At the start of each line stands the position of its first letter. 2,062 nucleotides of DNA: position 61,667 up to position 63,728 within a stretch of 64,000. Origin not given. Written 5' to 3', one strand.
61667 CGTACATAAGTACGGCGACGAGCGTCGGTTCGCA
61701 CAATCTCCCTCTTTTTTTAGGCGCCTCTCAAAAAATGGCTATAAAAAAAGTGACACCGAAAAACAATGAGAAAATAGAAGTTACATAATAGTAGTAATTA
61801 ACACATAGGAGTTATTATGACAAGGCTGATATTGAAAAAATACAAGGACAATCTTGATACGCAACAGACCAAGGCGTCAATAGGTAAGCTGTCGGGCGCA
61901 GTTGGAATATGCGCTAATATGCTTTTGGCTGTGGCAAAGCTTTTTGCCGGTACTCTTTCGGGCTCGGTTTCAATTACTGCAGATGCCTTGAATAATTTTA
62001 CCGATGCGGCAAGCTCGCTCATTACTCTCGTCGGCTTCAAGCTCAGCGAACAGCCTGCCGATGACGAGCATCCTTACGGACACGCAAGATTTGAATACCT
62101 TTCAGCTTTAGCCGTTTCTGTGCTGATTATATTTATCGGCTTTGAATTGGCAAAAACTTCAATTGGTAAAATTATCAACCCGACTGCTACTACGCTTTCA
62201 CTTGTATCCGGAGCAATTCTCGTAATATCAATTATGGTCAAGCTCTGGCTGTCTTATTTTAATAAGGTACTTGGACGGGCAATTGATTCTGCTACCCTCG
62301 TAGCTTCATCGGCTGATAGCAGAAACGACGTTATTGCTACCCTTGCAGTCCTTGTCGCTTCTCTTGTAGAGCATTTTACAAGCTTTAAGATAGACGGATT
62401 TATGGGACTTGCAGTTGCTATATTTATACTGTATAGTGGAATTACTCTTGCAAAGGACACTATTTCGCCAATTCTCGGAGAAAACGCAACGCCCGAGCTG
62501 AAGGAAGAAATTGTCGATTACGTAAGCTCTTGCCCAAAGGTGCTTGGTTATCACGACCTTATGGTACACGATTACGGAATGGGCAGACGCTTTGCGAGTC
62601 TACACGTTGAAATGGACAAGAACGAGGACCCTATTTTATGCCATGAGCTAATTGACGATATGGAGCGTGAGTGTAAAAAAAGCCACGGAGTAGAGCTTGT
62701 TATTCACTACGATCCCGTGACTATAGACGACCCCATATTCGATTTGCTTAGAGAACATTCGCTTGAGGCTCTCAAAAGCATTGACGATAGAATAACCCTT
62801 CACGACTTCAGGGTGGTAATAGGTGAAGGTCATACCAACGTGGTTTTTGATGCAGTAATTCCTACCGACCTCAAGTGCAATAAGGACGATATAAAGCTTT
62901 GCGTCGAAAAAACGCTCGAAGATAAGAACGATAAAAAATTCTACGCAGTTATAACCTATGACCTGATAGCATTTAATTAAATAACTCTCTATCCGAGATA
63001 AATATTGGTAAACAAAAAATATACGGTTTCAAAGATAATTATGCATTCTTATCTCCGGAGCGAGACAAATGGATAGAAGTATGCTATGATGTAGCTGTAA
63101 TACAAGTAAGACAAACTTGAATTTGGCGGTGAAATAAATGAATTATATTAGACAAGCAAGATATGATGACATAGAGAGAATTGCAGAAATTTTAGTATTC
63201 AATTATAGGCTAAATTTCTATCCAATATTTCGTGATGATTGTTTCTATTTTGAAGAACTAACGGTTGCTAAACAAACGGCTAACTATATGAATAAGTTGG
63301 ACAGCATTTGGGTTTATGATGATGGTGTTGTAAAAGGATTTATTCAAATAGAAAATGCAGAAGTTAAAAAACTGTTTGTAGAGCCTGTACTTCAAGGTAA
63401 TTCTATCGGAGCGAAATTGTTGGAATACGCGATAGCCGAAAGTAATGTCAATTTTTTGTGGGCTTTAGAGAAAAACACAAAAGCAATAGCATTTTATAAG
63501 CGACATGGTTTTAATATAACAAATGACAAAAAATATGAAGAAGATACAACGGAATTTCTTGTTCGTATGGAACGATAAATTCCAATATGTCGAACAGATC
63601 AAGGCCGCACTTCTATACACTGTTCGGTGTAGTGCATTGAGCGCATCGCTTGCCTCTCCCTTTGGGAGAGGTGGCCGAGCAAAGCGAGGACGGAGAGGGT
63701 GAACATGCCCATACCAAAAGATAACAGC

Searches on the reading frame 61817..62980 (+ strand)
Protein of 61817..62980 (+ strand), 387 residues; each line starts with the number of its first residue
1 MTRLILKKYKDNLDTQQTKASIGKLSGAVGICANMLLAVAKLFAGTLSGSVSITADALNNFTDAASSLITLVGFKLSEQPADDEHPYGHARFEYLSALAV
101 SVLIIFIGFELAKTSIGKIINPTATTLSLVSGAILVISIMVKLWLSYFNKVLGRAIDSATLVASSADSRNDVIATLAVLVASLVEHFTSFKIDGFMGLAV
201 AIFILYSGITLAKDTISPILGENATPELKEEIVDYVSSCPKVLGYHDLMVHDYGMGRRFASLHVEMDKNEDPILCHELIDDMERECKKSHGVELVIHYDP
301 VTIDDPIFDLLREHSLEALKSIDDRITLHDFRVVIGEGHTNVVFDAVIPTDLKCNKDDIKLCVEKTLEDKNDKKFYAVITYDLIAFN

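Call 11: find_encoding_contigs(protein=window:61817-62980:+, flank=3000, max_places=10)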
Protein window:61817-62980:+ (387 aa): no gene with exactly this product is on record in the collection.

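Call 12: search_protein_families(library=pfam, proteins=[window:61817-62980:+])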
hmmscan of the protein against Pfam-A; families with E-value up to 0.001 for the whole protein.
window:61817-62980:+ (387 aa): 2 families
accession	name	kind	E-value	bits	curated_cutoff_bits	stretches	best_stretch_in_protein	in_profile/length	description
PF01545.26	Cation_efflux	-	1.8e-43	149.1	26.6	1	29-219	3-197/198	Cation efflux family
PF16916.11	ZT_dimer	-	4.9e-14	52.6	26.7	1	226-300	3-77/78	Dimerisation domain of Zinc Transporter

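Call 13: find_homologous_proteins(query=window:61817-62980:+, max_evalue=1e-30)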
Query window:61817-62980:+ (387 aa): 8000 proteins with E <= 1e-30 among 8000 candidates; the best 120 are listed.
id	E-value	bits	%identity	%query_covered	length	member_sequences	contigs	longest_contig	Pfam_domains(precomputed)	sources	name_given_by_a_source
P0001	4.5e-249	844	100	100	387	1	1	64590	PF16916.12,PF01545.27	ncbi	-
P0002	5.5e-247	837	99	100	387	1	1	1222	PF16916.12,PF01545.27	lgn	-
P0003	6.0e-184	630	73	100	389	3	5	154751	PF16916.12,PF01545.27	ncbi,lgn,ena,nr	ncbi:MAG: cation transporter [Clostridia bacterium]|nr:cation transporter [Clostridia bacterium]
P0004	1.3e-179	615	71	100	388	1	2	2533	PF16916.12,PF01545.27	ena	-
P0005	3.1e-179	614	71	100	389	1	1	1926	PF16916.12,PF01545.27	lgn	-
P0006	2.9e-177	607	70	100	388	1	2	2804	PF16916.12,PF01545.27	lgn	-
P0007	1.6e-176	605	71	100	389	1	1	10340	PF16916.12,PF01545.27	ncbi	-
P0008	3.7e-176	604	70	99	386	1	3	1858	PF16916.12,PF01545.27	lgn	-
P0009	6.3e-176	603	69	100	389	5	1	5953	PF16916.12,PF01545.27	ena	-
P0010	2.2e-175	601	70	100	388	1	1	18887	PF16916.12,PF01545.27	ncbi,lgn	-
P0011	1.2e-174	599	70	100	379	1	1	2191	PF16916.12,PF01545.27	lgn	-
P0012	3.3e-173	594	69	100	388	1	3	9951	PF16916.12,PF01545.27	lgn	-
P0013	3.8e-173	594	70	100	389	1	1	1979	PF16916.12,PF01545.27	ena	-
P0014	4.7e-173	594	68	100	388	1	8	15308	PF16916.12,PF01545.27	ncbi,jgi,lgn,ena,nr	ncbi:MAG: cation transporter [Ruminococcaceae bacterium]|nr:cation transporter [Oscillospiraceae bac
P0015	1.5e-168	579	68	100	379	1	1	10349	PF16916.12,PF01545.27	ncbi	-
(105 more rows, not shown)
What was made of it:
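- A 99%-identical CDF gene sits on a 1.2-kb contig that may break at the repeat (call 13).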

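Call 14: find_encoding_contigs(protein=P0001, flank=3000, max_places=5)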
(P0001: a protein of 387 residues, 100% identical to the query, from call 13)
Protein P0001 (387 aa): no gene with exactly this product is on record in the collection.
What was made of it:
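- Tried and rejected: Look-ups of the window's CDF protein and of its 100%-identity hit P0001 found nothing (calls 11, 14).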

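Call 15: find_encoding_contigs(protein=P0003, flank=3000, max_places=6)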
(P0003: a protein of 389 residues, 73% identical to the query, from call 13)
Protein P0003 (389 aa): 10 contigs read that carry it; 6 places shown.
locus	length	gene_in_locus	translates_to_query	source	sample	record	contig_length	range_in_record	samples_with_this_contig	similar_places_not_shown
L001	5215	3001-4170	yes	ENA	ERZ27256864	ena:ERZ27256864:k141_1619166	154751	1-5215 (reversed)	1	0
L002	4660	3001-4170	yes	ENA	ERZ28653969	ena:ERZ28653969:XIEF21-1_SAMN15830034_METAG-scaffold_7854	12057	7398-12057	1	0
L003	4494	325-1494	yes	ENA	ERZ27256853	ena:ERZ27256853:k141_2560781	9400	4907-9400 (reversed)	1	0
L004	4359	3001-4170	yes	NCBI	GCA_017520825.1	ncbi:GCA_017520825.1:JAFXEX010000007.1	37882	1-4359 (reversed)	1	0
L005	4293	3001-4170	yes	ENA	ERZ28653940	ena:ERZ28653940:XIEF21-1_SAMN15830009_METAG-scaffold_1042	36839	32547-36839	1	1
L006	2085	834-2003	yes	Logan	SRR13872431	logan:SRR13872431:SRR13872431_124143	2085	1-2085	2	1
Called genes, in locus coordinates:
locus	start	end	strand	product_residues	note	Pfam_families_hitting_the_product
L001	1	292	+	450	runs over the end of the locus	-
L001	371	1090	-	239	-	-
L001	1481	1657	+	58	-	PF01165:Ribosomal_S21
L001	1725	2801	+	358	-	PF01118:Semialdhyde_dh, PF02774:Semialdhyde_dhC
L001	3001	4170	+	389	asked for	PF01545:Cation_efflux, PF16916:ZT_dimer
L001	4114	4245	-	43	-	-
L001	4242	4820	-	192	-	PF14287:DUF4368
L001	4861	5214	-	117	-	?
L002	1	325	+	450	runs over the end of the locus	-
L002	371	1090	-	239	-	-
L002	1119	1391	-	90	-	-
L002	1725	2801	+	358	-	PF01118:Semialdhyde_dh, PF02774:Semialdhyde_dhC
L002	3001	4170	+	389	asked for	PF01545:Cation_efflux, PF16916:ZT_dimer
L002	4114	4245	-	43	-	-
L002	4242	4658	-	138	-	?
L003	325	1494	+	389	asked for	PF01545:Cation_efflux, PF16916:ZT_dimer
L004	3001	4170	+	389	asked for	PF01545:Cation_efflux, PF16916:ZT_dimer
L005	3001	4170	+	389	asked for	PF01545:Cation_efflux, PF16916:ZT_dimer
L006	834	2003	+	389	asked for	PF01545:Cation_efflux, PF16916:ZT_dimer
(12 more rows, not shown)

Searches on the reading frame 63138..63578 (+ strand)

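Call 12: search_protein_families(library=pfam, proteins=[window:63138-63578:+])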
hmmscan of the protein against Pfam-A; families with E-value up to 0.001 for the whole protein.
window:63138-63578:+ (146 aa): 3 families
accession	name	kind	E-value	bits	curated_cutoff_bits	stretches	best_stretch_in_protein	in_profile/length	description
PF13508.13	Acetyltransf_7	-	1.2e-11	45.3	27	1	56-126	4-83/84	Acetyltransferase (GNAT) domain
PF00583.31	Acetyltransf_1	-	7.3e-09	36.4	20.7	1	47-125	24-116/116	Acetyltransferase (GNAT) family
PF13673.13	Acetyltransf_10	-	2.2e-08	34.6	23.6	1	43-140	18-121/128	Acetyltransferase (GNAT) domain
